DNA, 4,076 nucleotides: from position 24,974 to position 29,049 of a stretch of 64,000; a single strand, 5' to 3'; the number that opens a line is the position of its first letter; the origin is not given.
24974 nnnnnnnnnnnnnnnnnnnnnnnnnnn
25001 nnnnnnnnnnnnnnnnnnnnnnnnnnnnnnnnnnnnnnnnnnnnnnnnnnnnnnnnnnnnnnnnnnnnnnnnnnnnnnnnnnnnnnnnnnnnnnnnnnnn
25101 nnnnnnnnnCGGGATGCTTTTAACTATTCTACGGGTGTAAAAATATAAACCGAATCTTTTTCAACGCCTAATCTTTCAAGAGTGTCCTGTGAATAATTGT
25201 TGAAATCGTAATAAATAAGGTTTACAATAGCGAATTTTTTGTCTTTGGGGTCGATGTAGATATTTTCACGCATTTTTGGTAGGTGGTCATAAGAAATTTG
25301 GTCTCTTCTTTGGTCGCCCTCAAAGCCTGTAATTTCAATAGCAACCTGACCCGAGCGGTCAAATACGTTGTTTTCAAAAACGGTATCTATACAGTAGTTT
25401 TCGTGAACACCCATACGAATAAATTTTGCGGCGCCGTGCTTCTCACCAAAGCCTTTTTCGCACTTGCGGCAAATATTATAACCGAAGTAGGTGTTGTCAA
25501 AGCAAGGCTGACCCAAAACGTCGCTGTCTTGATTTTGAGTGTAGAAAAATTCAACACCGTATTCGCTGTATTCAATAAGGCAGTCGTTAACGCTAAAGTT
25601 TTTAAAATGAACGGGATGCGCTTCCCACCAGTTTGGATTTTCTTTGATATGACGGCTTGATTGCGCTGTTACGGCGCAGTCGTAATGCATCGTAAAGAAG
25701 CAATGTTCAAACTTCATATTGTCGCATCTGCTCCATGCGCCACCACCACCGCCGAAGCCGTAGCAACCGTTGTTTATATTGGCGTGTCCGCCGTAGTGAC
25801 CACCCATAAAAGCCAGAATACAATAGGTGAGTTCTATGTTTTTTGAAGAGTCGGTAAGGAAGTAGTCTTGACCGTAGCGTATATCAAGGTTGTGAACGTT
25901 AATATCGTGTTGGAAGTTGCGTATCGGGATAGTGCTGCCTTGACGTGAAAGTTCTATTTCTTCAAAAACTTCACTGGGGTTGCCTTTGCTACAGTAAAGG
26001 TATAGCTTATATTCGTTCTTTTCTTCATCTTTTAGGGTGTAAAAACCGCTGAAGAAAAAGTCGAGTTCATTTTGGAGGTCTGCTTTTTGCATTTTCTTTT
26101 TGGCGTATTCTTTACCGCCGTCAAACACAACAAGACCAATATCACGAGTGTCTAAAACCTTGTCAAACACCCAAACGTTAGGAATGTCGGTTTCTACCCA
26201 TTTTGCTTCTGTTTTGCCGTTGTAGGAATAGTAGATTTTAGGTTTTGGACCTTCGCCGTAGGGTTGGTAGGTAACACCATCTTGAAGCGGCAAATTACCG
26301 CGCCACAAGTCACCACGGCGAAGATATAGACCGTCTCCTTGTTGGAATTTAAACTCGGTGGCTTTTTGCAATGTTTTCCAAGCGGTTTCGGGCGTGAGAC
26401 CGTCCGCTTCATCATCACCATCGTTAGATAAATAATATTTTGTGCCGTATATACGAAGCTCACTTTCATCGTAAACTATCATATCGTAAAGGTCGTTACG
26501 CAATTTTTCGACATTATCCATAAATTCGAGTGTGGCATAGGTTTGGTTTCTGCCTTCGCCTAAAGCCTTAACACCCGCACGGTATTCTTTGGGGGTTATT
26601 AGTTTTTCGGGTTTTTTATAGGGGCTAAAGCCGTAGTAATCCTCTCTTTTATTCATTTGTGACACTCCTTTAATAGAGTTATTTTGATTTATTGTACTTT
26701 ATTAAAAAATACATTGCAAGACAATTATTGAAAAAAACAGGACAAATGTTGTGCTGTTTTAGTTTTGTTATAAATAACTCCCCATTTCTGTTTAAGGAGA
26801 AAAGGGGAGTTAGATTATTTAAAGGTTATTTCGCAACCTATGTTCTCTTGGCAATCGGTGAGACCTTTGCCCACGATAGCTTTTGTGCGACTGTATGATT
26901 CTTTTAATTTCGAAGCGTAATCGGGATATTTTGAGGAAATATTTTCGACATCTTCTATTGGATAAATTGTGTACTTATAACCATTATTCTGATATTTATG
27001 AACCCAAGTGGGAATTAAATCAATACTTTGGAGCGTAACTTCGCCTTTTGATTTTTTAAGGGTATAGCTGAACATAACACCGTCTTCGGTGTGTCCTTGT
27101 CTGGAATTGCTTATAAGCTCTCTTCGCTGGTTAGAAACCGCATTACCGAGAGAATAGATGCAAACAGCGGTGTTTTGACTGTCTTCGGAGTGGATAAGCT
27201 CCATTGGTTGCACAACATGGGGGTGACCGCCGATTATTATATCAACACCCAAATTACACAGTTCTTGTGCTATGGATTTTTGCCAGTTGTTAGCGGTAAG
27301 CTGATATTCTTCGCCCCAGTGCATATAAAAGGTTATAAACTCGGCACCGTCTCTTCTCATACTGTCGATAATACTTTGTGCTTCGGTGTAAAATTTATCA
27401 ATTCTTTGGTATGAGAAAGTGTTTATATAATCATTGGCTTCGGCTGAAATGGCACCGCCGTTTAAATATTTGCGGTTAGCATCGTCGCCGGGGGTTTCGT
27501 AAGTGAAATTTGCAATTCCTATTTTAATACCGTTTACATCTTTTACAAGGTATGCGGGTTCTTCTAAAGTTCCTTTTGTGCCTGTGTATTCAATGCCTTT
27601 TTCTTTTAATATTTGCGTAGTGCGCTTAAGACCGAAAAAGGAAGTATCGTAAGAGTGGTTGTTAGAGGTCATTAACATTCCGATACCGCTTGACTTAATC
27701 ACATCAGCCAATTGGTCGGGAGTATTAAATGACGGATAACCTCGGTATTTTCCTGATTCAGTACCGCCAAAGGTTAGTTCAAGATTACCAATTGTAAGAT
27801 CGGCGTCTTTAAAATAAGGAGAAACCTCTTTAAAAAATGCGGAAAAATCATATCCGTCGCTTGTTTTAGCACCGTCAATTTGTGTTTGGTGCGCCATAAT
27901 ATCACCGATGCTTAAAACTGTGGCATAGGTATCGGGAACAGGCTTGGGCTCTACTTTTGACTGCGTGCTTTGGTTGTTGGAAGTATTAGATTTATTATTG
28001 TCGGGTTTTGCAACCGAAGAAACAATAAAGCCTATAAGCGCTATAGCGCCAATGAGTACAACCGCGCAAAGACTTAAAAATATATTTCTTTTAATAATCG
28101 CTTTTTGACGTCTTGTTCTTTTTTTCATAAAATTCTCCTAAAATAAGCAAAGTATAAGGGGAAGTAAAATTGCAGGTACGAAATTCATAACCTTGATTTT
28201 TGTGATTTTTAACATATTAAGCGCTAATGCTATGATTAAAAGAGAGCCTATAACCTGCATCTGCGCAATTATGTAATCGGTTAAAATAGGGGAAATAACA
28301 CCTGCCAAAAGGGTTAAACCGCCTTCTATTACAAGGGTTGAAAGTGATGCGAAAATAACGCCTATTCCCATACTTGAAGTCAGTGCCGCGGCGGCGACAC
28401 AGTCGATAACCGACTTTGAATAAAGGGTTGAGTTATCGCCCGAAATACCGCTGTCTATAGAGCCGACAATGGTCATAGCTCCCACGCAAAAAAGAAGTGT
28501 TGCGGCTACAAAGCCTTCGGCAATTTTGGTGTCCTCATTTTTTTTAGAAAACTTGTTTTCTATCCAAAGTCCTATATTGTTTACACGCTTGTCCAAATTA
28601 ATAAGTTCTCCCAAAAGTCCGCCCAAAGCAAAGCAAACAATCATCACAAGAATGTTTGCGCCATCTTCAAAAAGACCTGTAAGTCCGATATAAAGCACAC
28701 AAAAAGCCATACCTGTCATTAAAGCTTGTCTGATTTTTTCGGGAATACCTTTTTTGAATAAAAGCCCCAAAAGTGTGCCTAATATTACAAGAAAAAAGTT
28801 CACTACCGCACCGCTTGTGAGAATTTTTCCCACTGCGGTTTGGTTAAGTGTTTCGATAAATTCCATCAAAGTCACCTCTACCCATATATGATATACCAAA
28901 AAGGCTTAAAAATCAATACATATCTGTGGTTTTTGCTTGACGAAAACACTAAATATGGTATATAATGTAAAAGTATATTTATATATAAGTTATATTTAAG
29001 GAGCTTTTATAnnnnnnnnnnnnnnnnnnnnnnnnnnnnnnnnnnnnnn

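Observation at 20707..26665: GRE operon with an SGNH esterase between enzyme and activase, a divergent AraC regulator and a beta-helix protein: candidate new catabolic module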

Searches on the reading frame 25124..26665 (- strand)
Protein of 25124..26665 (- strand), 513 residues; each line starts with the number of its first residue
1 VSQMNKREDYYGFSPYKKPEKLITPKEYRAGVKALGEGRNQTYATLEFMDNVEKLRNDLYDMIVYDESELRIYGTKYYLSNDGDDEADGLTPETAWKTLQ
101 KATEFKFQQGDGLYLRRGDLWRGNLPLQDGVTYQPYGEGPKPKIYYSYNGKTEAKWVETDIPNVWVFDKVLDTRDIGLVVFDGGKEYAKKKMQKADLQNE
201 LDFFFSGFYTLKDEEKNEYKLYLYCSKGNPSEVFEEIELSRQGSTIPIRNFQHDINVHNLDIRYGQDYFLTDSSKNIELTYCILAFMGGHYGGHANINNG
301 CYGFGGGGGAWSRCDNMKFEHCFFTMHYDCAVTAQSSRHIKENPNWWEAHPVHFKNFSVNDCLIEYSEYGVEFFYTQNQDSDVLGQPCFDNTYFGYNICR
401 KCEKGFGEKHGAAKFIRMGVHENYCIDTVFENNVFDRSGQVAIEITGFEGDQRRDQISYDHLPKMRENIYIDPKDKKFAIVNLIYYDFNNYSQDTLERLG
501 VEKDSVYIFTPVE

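Call 3: search_protein_families(library=pfam, proteins=[window:25124-26665:-], max_evalue=0.01)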
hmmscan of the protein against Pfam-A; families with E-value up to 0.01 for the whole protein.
window:25124-26665:- (513 aa): 0 families
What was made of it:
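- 25124..26665 (-): 513-aa right-handed beta-helix protein with no signal peptide. It is a neighbour inside the finding's coordinates and is judged NOT to be part of the module. No Pfam hit (call 3).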

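Call 4: search_protein_families(library=ncbifam, proteins=[window:25124-26665:-], max_evalue=0.01)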
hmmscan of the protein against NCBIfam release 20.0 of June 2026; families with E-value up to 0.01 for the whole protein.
window:25124-26665:- (513 aa): 0 families

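Call 35: find_homologous_proteins(query=window:25124-26665:-, max_evalue=0.001)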
Query window:25124-26665:- (513 aa): 128 proteins with E <= 0.001 among 5177 candidates; the best 120 are listed.
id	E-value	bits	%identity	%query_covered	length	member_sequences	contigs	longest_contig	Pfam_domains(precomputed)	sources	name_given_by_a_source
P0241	0.0e+0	1106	91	99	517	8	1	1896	-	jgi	-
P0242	3.1e-293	992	82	99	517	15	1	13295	-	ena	-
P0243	1.1e-276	937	76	99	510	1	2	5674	-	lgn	-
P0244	3.5e-261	886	73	99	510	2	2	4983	-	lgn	-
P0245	3.1e-237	807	66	99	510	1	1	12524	-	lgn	-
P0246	2.6e-225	767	64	99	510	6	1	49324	-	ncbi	-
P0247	9.6e-222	756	64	99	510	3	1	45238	-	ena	-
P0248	1.4e-219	748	64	99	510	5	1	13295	-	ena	-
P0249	5.7e-216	737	62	99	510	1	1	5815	-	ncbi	-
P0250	3.9e-177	608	54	99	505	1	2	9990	-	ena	-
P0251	9.3e-175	601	52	99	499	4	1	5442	-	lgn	-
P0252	2.6e-166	573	51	99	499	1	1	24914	-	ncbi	-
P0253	7.9e-163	561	50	99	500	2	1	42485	-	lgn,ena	-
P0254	4.1e-161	556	50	99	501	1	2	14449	-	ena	-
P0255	5.8e-161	555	51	99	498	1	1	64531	-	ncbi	-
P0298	2.4e-46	177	30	89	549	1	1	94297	PF13229.13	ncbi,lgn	-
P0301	6.4e-42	162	28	91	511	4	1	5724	PF13229.13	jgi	-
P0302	2.7e-40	157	32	76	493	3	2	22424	PF13229.13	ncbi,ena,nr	ncbi:MAG: right-handed parallel beta-helix repeat-containing protein [Clostridia bacterium]|nr:right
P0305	6.1e-39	152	30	91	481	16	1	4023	PF13229.13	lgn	-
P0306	4.0e-38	150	28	91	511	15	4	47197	PF13229.13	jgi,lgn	jgi:hypothetical protein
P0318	1.6e-33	134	29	84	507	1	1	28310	PF13229.13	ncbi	-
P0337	6.3e-31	126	28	83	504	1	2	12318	PF13229.13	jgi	-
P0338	1.7e-30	124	30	71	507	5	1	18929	PF13229.13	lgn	-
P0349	2.2e-27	114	34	47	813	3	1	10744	PF07532.18,PF13229.13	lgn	-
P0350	2.9e-27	114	33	43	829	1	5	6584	PF13229.13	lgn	-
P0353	1.2e-25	108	32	49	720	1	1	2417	PF13229.13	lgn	-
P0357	1.5e-22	98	28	65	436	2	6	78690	PF13229.13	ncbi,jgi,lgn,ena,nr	ncbi:MAG TPA: hypothetical protein PLE19_15550 [Planctomycetota bacterium]|nr:hypothetical protein [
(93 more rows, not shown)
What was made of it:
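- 25124..26665 (-): Homologs carry PF13229 (call 35).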

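Call 81: predict_structure(alignment_id=A4)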
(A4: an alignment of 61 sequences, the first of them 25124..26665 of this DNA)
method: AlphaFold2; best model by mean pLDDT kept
length: 513 residues; sequences in the alignment: 61
mean_pLDDT: 93.4   pTM: 0.93
mean pLDDT of the five models: 93.4, 92.6, 91.9, 91.9, 91.5
residues with pLDDT >= 90: 421; 70-90: 76; 50-70: 12; < 50: 4
segments of 3 or more residues with pLDDT < 50: 1-4
pLDDT, mean of each block of 10 residues (from residue 1): 54 87 98 97 96 97 98 98 98 98 98 99 98 98 98 98 98 97 95 96 94 89 98 98 97 98 98 97 97 79 90 96 97 89 79 94 96 81 75 98 89 94 93 96 92 85 97 97 97 96 97 73
secondary structure, 60 per line:
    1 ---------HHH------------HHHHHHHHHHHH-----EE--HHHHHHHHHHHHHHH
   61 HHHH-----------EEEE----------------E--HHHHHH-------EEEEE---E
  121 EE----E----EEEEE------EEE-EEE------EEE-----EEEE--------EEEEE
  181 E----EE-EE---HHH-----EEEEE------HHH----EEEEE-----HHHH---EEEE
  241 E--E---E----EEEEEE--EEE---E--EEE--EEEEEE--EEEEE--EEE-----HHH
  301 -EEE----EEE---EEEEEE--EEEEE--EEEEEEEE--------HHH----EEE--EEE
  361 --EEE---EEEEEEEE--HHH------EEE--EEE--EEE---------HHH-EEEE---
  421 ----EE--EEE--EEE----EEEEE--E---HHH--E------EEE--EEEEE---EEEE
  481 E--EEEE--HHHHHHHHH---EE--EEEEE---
elements in order: H25-36 H46-64 E76-79 H99-104 E112-116 E120-122 E132-136 E143-145 E147-149 E156-158 E164-167 E176-181 E202-206 E220-224 H230-233 E237-241 E253-258 E261-263 E270-272 E275-280 E283-287 E290-292 E302-304 E309-311 E315-320 E323-327 E330-337 E353-355 E358-360 E363-365 E369-376 E388-390 E393-395 E398-400 E414-417 E429-431 E434-436 E441-445 E464-466 E469-473 E477-481 E484-487 H490-498 E506-510
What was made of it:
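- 25124..26665 (-): AlphaFold pLDDT 93.4 (call 81).
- On Right-handed beta-helix / pectin-lyase fold (the 513-aa neighbour): AlphaFold pLDDT 93.4 with stacked short strands (call 81).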

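Call 85: fold_search(model_id=the predicted structure, library=pdb)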
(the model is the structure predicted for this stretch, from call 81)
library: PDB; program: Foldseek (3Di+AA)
matches with E <= 10: 254; with E <= 0.001: 41
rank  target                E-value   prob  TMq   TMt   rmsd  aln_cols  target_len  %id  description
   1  6kqs_A                2.4e-10  1.00  0.38  0.33  14.2       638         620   14  Crystal Structure of GH136 lacto-N-biosidase from Eubacterium ramulus - selenomethionine derivative (released 2020-06-10)
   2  6kqt_A                2.1e-09  1.00  0.40  0.34  11.8       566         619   14  Crystal Structure of GH136 lacto-N-biosidase from Eubacterium ramulus - native protein (released 2020-06-10)
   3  7v6m_A                6.2e-09  1.00  0.31  0.28  15.4       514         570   14  Crystal structure of lacto-N-biosidase TnX from Tynzenella nexilis, lacto-N-biose complex (released 2022-02-09)
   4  3vst_A                1.2e-08  1.00  0.44  0.36  10.4       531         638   11  The complex structure of XylC with Tris (released 2013-02-27)
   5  5mqp_A                1.7e-07  1.00  0.33  0.29  14.1       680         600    9  Glycoside hydrolase BT_1002 (released 2017-04-05)
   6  7v6i_A                4.0e-07  1.00  0.24  0.21  17.1       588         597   12  Crystal structure of lacto-N-biosidase BsaX from Bifidobacterium saguini, lacto-N-biose complex (released 2022-02-09)
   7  5mqp_C                4.4e-07  1.00  0.31  0.27  14.1       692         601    9  Glycoside hydrolase BT_1002 (released 2017-04-05)
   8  5mqp_B                4.8e-07  1.00  0.33  0.29  13.2       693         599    9  Glycoside hydrolase BT_1002 (released 2017-04-05)
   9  5mqp_E                5.3e-07  1.00  0.34  0.30  14.1       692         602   10  Glycoside hydrolase BT_1002 (released 2017-04-05)
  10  5gqc_D                1.9e-06  1.00  0.39  0.35  11.5       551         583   12  Crystal structure of lacto-N-biosidase LnbX from Bifidobacterium longum subsp. longum, ligand-free form (released 2017-04-19)
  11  7w1c_E                2.0e-06  0.98  0.15  0.13  18.7       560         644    8  Crystal structure of Klebsiella pneumoniae K1 capsule-specific polysaccharide lyase in a P1 crystal form (released 2022-05-18)
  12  9beu_B                3.6e-06  1.00  0.31  0.28  18.2       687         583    8  Structure of GH110B in complex with a lambda-carrageenan oligosaccharide (released 2025-08-27)
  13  5gqc_A                4.1e-06  1.00  0.23  0.21  18.1       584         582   10  Crystal structure of lacto-N-biosidase LnbX from Bifidobacterium longum subsp. longum, ligand-free form (released 2017-04-19)
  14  7w1c_B                6.7e-06  0.98  0.18  0.15  19.7       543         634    9  Crystal structure of Klebsiella pneumoniae K1 capsule-specific polysaccharide lyase in a P1 crystal form (released 2022-05-18)
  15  5olr_C                1.0e-05  1.00  0.36  0.43   7.7       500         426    9  Rhamnogalacturonan lyase (released 2017-11-29)
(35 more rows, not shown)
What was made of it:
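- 25124..26665 (-): Foldseek matches GH136, GH120, GH110, GH28 and polysaccharide lyase beta-helices at low TM-score, 0.3-0.44 (call 85).
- On Right-handed beta-helix / pectin-lyase fold (the 513-aa neighbour): Foldseek hits to GH136, GH120, GH110, GH28 and polysaccharide lyase beta-helices (call 85).
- Checked: The AlphaFold model has pLDDT 93.4, is a beta-helix, and matches beta-helix glycosidases and lyases (calls 81, 85).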

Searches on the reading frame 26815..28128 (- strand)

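Call 3: search_protein_families(library=pfam, proteins=[window:26815-28128:-], max_evalue=0.01)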
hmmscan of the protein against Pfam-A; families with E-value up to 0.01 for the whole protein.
window:26815-28128:- (437 aa): 1 family
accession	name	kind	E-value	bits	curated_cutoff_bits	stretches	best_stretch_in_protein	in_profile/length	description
PF09587.15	PGA_cap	-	4.1e-61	207.1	27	1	71-334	2-255/255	Bacterial capsule synthesis protein PGA_cap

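Call 4: search_protein_families(library=ncbifam, proteins=[window:26815-28128:-], max_evalue=0.01)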
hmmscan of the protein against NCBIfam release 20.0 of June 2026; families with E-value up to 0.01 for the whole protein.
window:26815-28128:- (437 aa): 1 family
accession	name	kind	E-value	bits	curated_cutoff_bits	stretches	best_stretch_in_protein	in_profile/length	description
NF038314.1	epimerase_MslH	equivalog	6.2e-07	28.2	700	0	136-188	66-118/439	lasso peptide C-terminal Trp epimerase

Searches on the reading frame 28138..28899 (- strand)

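Call 3: search_protein_families(library=pfam, proteins=[window:28138-28899:-], max_evalue=0.01)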
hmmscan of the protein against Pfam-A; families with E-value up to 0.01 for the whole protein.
window:28138-28899:- (253 aa): 1 family
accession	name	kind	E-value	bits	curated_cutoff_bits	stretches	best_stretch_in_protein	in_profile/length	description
PF04474.17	DUF554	-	7.7e-74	248.3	25.1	1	30-251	2-219/220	Protein of unknown function (DUF554)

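Call 4: search_protein_families(library=ncbifam, proteins=[window:28138-28899:-], max_evalue=0.01)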
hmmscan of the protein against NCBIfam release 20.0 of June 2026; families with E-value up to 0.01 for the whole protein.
window:28138-28899:- (253 aa): 0 families
